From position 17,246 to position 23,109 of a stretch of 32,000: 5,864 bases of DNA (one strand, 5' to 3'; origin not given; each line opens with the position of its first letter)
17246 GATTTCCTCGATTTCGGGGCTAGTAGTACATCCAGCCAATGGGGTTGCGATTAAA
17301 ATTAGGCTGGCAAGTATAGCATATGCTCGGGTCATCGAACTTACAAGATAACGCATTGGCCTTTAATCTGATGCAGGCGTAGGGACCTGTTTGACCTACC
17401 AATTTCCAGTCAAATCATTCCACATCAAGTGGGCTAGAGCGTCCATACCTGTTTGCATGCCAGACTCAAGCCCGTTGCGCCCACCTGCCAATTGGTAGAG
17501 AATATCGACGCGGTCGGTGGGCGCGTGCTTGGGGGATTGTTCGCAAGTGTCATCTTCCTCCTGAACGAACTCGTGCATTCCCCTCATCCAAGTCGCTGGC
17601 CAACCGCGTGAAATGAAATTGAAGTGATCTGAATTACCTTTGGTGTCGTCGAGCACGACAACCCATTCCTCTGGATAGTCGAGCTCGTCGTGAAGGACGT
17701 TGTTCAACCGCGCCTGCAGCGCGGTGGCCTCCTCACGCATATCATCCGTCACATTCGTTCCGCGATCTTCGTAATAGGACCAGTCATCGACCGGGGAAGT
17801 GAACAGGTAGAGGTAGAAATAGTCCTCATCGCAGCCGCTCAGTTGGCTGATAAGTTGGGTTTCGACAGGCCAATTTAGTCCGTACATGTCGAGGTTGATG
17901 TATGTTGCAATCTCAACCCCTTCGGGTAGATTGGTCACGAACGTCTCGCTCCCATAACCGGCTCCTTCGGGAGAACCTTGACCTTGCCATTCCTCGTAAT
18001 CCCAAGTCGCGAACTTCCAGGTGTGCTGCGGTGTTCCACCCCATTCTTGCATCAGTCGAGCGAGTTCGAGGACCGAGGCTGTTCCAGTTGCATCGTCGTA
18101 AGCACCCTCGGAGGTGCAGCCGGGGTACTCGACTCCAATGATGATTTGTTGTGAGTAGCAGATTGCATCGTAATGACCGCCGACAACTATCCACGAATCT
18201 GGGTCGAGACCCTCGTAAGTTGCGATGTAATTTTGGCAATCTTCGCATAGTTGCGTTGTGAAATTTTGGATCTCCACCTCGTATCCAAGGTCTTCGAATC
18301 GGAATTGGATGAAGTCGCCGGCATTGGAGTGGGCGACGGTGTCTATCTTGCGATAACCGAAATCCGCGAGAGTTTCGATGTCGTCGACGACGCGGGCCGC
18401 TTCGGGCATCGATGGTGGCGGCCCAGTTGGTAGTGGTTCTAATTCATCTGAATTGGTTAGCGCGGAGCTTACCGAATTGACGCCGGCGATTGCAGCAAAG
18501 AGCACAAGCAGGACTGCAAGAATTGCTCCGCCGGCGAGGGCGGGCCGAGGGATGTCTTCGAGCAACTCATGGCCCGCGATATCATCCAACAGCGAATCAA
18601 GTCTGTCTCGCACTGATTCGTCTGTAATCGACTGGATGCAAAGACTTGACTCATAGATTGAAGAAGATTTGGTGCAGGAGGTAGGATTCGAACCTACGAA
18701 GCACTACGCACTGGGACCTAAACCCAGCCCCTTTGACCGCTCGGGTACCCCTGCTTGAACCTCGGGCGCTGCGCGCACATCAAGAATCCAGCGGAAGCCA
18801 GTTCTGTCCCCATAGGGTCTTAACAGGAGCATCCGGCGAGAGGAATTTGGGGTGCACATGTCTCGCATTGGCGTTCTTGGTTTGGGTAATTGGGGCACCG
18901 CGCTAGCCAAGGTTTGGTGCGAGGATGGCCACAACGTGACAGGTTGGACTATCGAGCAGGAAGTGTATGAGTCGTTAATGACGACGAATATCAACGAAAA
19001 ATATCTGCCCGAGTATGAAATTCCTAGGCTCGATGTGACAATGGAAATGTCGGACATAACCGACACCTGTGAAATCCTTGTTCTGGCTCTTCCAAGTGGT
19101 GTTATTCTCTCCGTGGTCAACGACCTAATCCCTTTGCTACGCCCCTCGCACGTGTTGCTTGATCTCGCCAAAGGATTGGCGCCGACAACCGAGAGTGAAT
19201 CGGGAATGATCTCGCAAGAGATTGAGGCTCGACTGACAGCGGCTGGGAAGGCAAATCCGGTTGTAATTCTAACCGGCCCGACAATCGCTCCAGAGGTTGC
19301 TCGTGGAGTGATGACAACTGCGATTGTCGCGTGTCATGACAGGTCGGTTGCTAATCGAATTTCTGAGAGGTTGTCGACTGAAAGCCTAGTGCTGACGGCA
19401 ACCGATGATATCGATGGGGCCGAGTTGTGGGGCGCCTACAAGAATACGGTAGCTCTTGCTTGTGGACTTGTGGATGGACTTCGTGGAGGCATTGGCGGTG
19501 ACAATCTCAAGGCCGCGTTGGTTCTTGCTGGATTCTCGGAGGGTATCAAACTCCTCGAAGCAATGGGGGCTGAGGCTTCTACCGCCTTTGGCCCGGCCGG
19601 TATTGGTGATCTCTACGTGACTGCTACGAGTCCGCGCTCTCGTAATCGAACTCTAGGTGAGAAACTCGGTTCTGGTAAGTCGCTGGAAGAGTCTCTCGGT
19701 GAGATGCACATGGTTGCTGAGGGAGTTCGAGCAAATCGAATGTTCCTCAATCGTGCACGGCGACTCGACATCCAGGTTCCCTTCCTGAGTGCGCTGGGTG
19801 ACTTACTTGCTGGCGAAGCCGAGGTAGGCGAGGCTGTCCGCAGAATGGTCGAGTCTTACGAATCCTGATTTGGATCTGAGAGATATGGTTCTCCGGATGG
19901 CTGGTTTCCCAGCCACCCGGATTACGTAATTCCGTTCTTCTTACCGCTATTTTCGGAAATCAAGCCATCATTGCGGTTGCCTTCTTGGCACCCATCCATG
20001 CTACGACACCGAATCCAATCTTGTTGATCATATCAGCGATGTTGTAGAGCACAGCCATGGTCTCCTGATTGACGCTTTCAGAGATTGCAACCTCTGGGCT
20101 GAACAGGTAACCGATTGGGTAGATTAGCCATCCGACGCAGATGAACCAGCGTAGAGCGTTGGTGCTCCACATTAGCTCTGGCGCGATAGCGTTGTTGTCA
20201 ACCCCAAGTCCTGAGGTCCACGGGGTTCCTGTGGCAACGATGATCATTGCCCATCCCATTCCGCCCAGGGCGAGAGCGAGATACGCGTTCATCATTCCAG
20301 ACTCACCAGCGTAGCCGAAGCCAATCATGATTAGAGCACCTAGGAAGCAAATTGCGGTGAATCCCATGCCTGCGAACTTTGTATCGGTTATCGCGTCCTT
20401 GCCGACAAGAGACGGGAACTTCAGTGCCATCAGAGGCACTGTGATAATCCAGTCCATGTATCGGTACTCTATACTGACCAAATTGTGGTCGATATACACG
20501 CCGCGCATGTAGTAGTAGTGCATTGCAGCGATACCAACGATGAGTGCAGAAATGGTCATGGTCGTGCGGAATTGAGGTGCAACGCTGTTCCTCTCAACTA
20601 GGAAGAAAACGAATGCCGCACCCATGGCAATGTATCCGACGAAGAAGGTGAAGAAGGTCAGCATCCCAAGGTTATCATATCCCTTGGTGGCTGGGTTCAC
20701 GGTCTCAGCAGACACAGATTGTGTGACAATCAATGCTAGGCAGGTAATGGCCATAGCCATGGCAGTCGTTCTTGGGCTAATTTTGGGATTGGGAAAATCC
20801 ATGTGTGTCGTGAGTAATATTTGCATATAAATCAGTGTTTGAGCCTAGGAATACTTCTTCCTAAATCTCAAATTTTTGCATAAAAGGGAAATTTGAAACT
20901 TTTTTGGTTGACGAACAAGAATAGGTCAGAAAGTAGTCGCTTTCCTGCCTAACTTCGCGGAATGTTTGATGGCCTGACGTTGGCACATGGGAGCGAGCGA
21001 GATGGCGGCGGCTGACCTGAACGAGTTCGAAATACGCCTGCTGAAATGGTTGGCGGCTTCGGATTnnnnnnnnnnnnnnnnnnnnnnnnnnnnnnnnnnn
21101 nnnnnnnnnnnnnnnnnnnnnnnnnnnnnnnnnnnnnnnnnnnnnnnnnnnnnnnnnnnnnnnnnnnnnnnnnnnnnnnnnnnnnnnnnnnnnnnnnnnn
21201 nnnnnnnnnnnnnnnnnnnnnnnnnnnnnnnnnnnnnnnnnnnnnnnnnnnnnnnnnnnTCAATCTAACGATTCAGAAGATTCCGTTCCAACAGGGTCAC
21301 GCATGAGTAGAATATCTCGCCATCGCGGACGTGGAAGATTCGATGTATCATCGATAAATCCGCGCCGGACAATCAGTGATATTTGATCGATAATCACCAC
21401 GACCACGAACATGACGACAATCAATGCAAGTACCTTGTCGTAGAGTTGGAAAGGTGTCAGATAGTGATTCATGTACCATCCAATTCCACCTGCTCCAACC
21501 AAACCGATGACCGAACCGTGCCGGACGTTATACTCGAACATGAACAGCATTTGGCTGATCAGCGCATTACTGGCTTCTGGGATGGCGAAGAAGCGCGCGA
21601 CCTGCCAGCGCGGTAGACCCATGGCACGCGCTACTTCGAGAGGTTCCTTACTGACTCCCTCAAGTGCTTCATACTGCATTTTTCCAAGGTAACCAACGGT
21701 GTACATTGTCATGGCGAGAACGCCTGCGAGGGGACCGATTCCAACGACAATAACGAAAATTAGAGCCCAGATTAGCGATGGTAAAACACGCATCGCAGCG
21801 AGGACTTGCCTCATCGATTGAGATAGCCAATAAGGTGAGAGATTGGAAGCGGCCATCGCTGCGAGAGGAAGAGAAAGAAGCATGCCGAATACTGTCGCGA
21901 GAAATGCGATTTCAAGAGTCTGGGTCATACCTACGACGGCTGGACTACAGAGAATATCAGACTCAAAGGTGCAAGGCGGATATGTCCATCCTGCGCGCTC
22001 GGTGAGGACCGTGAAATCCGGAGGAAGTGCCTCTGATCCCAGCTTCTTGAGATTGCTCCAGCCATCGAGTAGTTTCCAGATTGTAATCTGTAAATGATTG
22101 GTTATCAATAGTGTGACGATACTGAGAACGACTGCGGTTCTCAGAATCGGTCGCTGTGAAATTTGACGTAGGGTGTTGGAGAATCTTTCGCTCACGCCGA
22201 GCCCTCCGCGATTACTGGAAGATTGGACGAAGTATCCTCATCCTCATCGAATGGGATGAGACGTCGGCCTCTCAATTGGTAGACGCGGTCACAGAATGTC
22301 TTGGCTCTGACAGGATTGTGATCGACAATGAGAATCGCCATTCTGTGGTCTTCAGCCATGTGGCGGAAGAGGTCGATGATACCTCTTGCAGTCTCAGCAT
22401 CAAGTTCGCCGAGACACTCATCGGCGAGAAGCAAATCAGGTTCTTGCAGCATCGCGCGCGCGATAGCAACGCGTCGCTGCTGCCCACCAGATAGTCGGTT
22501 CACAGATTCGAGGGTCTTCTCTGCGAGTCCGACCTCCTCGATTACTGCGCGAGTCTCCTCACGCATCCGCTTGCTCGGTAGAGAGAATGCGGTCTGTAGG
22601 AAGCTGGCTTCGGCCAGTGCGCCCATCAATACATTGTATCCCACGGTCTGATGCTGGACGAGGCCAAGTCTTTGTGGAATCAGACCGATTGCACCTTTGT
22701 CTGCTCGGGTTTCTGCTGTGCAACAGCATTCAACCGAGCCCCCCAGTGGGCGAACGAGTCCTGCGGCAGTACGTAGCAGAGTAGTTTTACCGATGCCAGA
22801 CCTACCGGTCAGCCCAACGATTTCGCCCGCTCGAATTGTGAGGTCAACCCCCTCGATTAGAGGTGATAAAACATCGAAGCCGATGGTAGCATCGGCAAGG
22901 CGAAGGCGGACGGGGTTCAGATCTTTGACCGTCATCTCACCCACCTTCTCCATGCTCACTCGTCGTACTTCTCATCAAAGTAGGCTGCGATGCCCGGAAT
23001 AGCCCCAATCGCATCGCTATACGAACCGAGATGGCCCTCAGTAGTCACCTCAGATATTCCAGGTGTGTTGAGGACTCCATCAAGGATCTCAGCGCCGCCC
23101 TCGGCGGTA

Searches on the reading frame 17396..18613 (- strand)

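Call 15: search_protein_families(library=pfam, proteins=[window:17396-18613:-], max_evalue=0.001)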
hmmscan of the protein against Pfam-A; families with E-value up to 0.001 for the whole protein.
window:17396-18613:- (405 aa): 1 family
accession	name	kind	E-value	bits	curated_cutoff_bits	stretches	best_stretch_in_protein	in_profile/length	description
PF04389.22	Peptidase_M28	-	1.2e-22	81.1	21.3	1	128-370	1-175/193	Peptidase family M28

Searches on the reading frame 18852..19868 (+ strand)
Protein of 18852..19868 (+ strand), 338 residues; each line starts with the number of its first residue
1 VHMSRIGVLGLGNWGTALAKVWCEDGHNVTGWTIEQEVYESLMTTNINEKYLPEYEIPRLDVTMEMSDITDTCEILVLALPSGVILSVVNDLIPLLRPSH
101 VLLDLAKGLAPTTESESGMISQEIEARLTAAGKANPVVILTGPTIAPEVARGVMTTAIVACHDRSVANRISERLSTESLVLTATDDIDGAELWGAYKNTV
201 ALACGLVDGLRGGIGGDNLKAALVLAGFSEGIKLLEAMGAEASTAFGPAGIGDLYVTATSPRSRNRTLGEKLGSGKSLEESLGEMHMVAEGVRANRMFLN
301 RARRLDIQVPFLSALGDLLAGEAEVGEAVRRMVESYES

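Call 15: search_protein_families(library=pfam, proteins=[window:18852-19868:+], max_evalue=0.001)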
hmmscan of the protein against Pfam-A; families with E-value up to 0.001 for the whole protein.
window:18852-19868:+ (338 aa): 5 families
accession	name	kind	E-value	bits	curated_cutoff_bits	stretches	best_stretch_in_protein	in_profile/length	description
PF07479.19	NAD_Gly3P_dh_C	-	1.3e-37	129.6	25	1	186-329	1-141/142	NAD-dependent glycerol-3-phosphate dehydrogenase C-terminus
PF01210.29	NAD_Gly3P_dh_N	-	4.1e-34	118.3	23.1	1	6-166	2-157/158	NAD-dependent glycerol-3-phosphate dehydrogenase N-terminus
PF20618.3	GPD_NAD_C_bact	-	2.5e-16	60.4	27.6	1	249-314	1-65/66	Bacterial GPD, NAD-dependent C-terminal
PF03446.21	NAD_binding_2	-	1e-06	29.3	21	1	5-107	1-94/161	NAD binding domain of 6-phosphogluconate dehydrogenase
PF03807.23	F420_oxidored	-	4.3e-06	27.7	21.6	1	5-106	1-92/94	NADP oxidoreductase coenzyme F420-dependent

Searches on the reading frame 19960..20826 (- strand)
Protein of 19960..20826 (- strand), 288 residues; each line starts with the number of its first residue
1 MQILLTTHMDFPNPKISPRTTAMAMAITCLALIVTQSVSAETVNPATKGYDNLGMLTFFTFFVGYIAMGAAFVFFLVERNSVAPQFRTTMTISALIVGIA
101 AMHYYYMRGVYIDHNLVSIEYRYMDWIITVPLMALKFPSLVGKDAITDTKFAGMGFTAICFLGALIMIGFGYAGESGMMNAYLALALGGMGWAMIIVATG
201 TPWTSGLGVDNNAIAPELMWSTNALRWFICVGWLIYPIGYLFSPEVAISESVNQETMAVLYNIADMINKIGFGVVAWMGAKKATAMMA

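Call 15: search_protein_families(library=pfam, proteins=[window:19960-20826:-], max_evalue=0.001)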
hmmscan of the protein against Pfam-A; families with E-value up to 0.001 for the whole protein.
window:19960-20826:- (288 aa): 1 family
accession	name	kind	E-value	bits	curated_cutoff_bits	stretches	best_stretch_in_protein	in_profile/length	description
PF01036.24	Bac_rhodopsin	-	2.5e-32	112.6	24.6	1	59-281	5-222/224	Bacteriorhodopsin-like protein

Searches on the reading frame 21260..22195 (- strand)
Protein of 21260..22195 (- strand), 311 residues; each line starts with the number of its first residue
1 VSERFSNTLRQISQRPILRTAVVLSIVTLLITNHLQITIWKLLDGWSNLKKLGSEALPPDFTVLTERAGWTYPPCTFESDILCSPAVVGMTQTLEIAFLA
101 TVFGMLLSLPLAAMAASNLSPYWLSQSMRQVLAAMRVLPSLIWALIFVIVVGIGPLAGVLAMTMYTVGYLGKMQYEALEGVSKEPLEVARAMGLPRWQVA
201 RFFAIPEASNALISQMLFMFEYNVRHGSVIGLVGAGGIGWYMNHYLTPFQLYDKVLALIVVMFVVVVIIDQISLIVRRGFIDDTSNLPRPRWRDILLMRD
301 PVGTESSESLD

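Call 15: search_protein_families(library=pfam, proteins=[window:21260-22195:-], max_evalue=0.001)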
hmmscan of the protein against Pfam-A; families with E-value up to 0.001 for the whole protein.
window:21260-22195:- (311 aa): 1 family
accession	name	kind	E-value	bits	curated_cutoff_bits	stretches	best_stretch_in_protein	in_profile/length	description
PF00528.27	BPD_transp_1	-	4.5e-18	66.1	26.4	1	109-278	2-180/184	Binding-protein-dependent transport system inner membrane component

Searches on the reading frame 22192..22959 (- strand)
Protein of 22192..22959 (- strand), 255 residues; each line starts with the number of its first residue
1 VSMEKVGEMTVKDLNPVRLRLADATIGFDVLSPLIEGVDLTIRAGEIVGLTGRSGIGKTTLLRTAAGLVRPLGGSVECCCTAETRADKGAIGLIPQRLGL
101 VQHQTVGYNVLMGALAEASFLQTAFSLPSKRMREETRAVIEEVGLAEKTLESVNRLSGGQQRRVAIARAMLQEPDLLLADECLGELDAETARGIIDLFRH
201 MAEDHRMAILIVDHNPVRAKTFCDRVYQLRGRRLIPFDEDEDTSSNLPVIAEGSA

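Call 15: search_protein_families(library=pfam, proteins=[window:22192-22959:-], max_evalue=0.001)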
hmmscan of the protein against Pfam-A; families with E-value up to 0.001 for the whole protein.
window:22192-22959:- (255 aa): 2 families
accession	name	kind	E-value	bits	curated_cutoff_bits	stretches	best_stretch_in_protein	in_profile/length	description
PF00005.33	ABC_tran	-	4.7e-28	98.9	25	1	36-182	2-135/137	ABC transporter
PF03266.21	NTPase_1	-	5e-05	23.7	23.9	0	48-92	2-46/168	NTPase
